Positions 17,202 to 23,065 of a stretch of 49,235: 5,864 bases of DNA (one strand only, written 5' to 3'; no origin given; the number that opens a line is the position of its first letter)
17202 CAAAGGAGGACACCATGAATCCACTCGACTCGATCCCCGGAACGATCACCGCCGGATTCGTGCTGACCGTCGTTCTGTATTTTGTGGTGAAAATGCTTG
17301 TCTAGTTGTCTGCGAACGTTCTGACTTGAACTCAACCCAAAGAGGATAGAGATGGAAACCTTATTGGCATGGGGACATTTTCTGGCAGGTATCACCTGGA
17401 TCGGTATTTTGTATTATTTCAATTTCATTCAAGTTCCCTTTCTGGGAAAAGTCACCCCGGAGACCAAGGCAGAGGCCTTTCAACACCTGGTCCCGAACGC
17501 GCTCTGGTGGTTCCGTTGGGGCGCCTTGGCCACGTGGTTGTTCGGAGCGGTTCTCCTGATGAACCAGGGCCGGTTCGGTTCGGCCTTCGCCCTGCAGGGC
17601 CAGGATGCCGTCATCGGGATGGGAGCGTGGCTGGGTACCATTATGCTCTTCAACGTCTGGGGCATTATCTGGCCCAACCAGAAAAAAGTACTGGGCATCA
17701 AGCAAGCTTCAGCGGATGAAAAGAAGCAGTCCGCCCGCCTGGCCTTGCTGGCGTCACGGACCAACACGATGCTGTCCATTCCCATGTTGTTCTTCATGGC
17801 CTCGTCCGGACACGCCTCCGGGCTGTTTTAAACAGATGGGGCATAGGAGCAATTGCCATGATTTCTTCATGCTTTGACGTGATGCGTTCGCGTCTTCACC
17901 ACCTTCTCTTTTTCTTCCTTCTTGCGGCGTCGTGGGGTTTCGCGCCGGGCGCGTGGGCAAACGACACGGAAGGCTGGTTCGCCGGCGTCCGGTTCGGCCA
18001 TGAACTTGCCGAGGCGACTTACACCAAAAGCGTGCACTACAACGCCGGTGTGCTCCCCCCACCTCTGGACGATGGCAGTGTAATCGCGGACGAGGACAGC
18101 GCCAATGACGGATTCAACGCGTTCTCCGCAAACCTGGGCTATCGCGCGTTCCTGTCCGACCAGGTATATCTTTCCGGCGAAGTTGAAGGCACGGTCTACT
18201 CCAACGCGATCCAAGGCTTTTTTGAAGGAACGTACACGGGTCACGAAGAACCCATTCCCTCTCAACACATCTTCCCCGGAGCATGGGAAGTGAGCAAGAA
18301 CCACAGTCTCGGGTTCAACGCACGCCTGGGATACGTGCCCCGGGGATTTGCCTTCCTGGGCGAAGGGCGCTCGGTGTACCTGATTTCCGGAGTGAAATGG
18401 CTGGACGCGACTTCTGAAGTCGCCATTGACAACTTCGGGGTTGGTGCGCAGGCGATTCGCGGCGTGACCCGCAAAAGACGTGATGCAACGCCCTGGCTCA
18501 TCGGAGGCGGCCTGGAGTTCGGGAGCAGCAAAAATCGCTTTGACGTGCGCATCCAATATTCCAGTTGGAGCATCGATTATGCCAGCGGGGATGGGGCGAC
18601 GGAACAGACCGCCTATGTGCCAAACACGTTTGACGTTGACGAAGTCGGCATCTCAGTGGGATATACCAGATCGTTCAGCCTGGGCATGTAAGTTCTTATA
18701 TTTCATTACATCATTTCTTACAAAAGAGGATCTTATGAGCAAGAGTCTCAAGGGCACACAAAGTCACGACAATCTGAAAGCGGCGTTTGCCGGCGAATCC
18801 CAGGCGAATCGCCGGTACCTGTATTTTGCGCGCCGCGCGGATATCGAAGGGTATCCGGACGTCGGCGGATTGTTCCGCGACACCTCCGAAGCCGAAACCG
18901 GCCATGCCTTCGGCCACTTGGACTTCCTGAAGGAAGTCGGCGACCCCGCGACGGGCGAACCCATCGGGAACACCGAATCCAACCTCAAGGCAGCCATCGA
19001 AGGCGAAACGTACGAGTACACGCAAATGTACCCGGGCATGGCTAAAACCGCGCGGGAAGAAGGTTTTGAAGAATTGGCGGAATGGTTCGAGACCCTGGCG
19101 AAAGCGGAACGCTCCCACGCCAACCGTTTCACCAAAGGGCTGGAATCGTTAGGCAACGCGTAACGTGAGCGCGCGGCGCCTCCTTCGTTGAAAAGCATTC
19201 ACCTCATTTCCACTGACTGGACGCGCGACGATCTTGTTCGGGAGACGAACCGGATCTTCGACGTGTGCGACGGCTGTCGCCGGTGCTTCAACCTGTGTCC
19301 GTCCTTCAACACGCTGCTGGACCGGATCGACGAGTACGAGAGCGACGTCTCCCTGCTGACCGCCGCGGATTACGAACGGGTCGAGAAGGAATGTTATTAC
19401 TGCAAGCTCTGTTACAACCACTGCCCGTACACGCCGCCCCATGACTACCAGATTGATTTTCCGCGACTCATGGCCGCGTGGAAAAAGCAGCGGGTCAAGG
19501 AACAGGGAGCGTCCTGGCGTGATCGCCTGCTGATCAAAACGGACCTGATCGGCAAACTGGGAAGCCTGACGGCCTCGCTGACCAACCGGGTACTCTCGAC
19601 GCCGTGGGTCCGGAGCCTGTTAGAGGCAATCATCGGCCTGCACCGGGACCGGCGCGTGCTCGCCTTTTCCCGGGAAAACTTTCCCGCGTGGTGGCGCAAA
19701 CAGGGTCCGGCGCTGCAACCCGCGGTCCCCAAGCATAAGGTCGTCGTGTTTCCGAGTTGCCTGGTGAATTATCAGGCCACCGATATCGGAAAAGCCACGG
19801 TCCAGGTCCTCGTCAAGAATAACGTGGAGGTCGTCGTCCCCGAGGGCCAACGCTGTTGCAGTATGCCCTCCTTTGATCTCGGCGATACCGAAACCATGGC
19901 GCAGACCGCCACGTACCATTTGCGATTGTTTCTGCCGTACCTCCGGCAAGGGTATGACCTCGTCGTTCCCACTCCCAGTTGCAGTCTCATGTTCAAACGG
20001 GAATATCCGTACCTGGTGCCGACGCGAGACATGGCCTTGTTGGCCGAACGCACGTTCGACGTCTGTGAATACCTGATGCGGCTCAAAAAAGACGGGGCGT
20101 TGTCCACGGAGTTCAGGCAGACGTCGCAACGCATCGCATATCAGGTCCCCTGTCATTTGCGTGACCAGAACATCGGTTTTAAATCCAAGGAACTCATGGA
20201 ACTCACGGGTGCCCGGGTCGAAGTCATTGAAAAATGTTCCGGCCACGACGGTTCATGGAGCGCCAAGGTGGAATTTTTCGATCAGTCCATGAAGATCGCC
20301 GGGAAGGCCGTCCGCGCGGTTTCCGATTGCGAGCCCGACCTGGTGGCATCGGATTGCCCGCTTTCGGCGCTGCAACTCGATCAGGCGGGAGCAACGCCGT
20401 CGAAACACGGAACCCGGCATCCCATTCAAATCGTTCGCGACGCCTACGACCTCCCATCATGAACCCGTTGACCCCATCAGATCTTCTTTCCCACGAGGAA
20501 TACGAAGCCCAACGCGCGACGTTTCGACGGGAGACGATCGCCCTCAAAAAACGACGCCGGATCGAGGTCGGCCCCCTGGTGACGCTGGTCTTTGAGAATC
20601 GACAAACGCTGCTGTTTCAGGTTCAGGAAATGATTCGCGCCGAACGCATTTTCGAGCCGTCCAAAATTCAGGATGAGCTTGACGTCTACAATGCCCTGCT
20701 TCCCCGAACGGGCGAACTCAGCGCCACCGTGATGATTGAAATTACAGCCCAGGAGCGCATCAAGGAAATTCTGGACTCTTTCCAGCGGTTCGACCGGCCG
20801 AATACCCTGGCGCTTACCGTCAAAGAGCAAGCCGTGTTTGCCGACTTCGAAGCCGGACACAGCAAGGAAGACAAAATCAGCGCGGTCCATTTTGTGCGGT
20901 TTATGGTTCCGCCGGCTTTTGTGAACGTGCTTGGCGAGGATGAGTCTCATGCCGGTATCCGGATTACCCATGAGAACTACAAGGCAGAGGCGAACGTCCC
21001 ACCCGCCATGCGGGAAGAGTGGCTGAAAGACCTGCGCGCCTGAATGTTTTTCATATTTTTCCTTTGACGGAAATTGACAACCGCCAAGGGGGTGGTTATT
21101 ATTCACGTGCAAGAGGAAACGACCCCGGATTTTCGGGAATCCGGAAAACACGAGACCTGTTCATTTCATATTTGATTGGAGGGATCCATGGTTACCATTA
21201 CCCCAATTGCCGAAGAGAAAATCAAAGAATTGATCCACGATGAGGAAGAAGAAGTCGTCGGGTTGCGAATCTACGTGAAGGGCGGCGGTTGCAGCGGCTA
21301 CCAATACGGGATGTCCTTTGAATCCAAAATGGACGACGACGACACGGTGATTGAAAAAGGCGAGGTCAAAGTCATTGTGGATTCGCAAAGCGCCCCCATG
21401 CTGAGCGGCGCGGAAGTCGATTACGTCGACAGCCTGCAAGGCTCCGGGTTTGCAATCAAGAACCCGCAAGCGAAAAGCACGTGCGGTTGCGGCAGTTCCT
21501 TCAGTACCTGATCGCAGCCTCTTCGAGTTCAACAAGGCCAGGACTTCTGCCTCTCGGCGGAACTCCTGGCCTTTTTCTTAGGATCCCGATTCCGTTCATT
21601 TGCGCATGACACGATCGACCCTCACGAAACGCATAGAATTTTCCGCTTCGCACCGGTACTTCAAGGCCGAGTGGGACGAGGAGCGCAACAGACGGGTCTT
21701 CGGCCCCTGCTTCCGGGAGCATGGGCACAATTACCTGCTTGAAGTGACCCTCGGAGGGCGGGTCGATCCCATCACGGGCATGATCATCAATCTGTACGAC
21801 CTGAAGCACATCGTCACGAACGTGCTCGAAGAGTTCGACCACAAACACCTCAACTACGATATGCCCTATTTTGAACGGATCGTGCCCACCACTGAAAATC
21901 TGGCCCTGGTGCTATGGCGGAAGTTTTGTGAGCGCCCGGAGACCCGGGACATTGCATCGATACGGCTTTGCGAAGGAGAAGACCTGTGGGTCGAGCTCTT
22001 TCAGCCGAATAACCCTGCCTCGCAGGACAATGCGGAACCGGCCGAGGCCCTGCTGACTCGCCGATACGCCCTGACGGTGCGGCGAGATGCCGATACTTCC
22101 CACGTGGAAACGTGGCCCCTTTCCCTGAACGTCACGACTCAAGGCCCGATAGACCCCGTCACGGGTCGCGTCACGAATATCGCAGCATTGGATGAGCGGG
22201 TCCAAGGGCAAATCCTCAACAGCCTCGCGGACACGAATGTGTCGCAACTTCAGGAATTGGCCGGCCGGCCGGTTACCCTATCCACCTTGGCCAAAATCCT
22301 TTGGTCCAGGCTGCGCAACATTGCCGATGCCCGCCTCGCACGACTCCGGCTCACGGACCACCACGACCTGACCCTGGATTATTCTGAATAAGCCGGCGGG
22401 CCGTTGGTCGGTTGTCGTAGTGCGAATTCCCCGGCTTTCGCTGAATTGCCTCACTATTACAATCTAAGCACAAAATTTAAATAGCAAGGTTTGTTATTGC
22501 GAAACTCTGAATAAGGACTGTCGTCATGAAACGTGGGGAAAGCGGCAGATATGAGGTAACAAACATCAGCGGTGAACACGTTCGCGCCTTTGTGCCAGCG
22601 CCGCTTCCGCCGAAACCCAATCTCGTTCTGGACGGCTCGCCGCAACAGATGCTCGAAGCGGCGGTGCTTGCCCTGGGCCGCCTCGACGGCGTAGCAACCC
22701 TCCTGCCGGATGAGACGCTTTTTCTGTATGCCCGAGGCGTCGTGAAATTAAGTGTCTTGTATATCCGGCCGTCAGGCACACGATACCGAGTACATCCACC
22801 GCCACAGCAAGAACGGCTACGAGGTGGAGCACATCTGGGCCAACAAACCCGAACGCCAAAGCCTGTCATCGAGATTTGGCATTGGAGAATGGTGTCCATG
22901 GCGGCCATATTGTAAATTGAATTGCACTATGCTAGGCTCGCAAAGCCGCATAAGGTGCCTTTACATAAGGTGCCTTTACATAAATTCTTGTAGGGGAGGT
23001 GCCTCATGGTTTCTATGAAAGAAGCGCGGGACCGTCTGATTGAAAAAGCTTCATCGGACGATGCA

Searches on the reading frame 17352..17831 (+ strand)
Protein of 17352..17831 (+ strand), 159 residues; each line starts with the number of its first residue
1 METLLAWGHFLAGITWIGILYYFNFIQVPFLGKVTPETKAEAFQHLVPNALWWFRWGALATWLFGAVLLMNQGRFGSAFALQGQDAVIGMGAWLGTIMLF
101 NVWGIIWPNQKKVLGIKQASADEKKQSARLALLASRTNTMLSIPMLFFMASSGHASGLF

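Call 71: search_protein_families(library=pfam, proteins=[window:17352-17831:+], max_evalue=0.001)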
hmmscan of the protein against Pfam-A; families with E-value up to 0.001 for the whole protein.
window:17352-17831:+ (159 aa): 1 family
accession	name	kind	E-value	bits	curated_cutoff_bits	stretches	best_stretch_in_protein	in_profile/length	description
PF06181.16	Urate_ox_N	-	1.5e-18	67.7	26.9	1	80-153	166-239/295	Urate oxidase N-terminal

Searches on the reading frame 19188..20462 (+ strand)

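Call 71: search_protein_families(library=pfam, proteins=[window:19188-20462:+], max_evalue=0.001)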
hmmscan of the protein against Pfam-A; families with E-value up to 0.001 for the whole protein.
window:19188-20462:+ (424 aa): 7 families
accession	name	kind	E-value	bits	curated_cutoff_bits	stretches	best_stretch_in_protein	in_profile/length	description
PF02754.22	CCG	-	6.7e-18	65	20.6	2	185-270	1-85/85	Cysteine-rich domain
PF12838.12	Fer4_7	-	1e-05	26.3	27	1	27-81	2-50/52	4Fe-4S dicluster domain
PF13237.11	Fer4_10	-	1e-05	25.8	25.5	1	24-80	6-53/53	4Fe-4S dicluster domain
PF13183.11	Fer4_8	-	1.8e-05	25.7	27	0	67-99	3-35/68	4Fe-4S dicluster domain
PF14697.11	Fer4_21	-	1.9e-05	25.1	35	0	62-81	34-53/59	4Fe-4S dicluster domain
PF13187.11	Fer4_9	-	0.00031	21.1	27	0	27-81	2-49/52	4Fe-4S dicluster domain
PF00037.32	Fer4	-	0.00049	20.2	21.1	0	24-38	5-19/24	4Fe-4S binding domain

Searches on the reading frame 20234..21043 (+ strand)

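Call 53: search_protein_families(library=pfam, proteins=[window:20234-21043:+], max_evalue=0.1)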
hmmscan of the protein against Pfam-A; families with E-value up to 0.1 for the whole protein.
window:20234-21043:+ (269 aa): 1 family
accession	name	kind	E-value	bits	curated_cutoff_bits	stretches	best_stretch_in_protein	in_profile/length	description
PF12007.14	DUF3501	-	2.3e-59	201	25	1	79-267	2-187/187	Protein of unknown function (DUF3501)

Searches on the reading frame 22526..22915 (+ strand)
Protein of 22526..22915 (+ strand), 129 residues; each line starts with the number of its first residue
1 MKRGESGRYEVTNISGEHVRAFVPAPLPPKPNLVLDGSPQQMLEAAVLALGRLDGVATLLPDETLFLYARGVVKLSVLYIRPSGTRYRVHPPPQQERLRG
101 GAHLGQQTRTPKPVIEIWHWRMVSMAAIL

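Call 3: search_protein_families(library=pfam, proteins=[window:22526-22915:+], max_evalue=1)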
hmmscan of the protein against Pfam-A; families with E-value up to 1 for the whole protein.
window:22526-22915:+ (129 aa): 1 family
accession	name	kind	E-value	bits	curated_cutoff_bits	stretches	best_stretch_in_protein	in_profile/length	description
PF13784.11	Fic_N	-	0.02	15.3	26.7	1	42-68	3-29/82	Fic/DOC family N-terminal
